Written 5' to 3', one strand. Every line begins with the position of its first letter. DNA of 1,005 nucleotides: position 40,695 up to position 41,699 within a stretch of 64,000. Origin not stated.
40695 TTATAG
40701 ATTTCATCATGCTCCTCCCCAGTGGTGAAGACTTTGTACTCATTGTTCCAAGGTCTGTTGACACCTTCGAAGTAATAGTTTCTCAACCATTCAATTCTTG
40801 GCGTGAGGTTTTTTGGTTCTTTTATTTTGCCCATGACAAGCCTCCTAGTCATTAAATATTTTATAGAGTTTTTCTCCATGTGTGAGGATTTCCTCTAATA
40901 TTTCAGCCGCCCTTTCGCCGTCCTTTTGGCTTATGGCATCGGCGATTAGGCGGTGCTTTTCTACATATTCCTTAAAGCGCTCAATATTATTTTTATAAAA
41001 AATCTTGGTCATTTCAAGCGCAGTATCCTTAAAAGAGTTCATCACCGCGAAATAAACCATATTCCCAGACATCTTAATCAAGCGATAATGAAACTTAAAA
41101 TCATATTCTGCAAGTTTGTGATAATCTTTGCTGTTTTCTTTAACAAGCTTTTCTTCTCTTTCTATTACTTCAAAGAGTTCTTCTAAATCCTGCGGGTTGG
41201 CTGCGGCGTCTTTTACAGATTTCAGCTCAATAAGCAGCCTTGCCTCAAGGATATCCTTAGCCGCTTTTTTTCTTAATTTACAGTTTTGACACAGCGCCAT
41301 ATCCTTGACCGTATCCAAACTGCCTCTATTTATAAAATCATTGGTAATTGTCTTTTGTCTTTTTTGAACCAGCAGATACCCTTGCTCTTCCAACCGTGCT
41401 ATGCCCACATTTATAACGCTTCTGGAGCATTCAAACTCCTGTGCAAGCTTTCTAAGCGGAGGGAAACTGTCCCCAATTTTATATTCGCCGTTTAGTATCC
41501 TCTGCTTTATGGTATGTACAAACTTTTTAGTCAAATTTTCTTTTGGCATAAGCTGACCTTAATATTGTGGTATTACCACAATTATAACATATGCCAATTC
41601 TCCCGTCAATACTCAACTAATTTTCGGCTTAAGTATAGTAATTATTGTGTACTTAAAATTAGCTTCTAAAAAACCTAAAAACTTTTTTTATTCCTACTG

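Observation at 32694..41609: Glycyl-radical-enzyme operon of unassigned function, with two flavoproteins, an exported glycerophosphodiesterase and an atypical MFS carrier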

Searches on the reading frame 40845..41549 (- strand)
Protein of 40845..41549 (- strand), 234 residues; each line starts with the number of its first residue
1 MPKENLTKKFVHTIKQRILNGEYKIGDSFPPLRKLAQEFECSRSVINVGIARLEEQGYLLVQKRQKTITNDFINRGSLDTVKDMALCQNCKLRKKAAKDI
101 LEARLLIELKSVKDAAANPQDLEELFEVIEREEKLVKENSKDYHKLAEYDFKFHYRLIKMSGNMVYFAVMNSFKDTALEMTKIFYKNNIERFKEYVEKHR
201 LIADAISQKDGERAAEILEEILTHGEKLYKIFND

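Call 3: search_protein_families(library=pfam, proteins=[window:40845-41549:-])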
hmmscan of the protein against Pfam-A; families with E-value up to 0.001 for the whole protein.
window:40845-41549:- (234 aa): 5 families
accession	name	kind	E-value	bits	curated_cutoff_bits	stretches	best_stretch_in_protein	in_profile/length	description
PF07729.17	FCD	-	2e-19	70.7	24.3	1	99-223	1-124/125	FCD domain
PF00392.27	GntR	-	1.3e-12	47.6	27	1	10-65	5-60/64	Bacterial regulatory proteins, gntR family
PF07840.17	FadR_C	-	1.1e-08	35.6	23.6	1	70-191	1-115/164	FadR C-terminal domain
PF13730.12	HTH_36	-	0.00015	21.9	25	1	26-59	22-55/55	Helix-turn-helix domain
PF08279.18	HTH_11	-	0.00019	21.7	25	1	33-65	19-51/55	HTH domain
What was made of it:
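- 40845..41549 (-): GntR-family regulator of the FadR subfamily (wHTH + FCD/FadR_C), the presumed autoregulated repressor of the cassette. Pfam GntR 1.3e-12, FCD 2e-19, FadR_C 1e-8 (call 3).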

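Call 4: search_protein_families(library=ncbifam, proteins=[window:40845-41549:-])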
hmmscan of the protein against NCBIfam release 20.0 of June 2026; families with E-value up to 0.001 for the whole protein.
window:40845-41549:- (234 aa): 19 families
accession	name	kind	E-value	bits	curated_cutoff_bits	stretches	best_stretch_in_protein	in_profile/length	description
NF003011.0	PRK03837.1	subfamily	2.2e-21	76.6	260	1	5-231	13-235/241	transcriptional regulator NanR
NF007741.0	PRK10421.1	equivalog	6.5e-16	58.5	311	1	5-225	7-229/262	transcriptional regulator LldR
NF003444.0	PRK04984.1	equivalog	1.3e-13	51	189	1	16-223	18-217/239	fatty acid metabolism transcriptional regulator FadR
TIGR02812.1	fadR_gamma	equivalog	1.5e-13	51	249.2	1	14-191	15-185/235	fatty acid metabolism transcriptional regulator FadR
NF008571.0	PRK11523.1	equivalog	4.2e-13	49.3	396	1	6-214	9-210/258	transcriptional regulator ExuR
NF007001.0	PRK09464.1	equivalog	4.3e-11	42.9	330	1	7-226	12-229/254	pyruvate dehydrogenase complex transcriptional repressor PdhR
NF007442.0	PRK09990.1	equivalog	3.2e-10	39.9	301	1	5-215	10-221/256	transcriptional regulator GlcC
TIGR03338.1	phnR_burk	equivalog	6.3e-10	39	271.5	1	6-225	12-209/212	phosphonate utilization associated transcriptional regulator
NF052282.1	PLP_TF_PdxR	equivalog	7.5e-09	35.1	320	1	6-80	2-76/448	MocR-like pyridoxine biosynthesis transcription factor PdxR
TIGR02018.2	his_ut_repres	equivalog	4.3e-07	29.5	220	1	12-71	6-65/226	histidine utilization transcriptional repressor HutC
NF007588.0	PRK10225.1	equivalog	2e-06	27.3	442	1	12-216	16-217/257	Uxu operon transcriptional regulator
NF041547.1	GntR_LSA1692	equivalog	6.6e-06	25.9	275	1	8-66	4-61/233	GntR family transcriptional regulator, LSA1692 subfamily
NF012025.0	PRK15481.1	equivalog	8.1e-06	24.7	573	1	11-78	12-79/432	MocR-like B6 salvage transcription factor PtsJ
TIGR02325.1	C_P_lyase_phnF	equivalog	1.2e-05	25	156.8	1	10-65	13-68/238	phosphonate metabolism transcriptional regulator PhnF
TIGR02404.1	trehalos_R_Bsub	equivalog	4.4e-05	23.2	211.95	1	12-64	7-57/233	trehalose operon repressor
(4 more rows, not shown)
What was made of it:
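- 40845..41549 (-): Nearest NCBIfam models are NanR, LldR, FadR and PdhR, all below cut-off (call 4).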
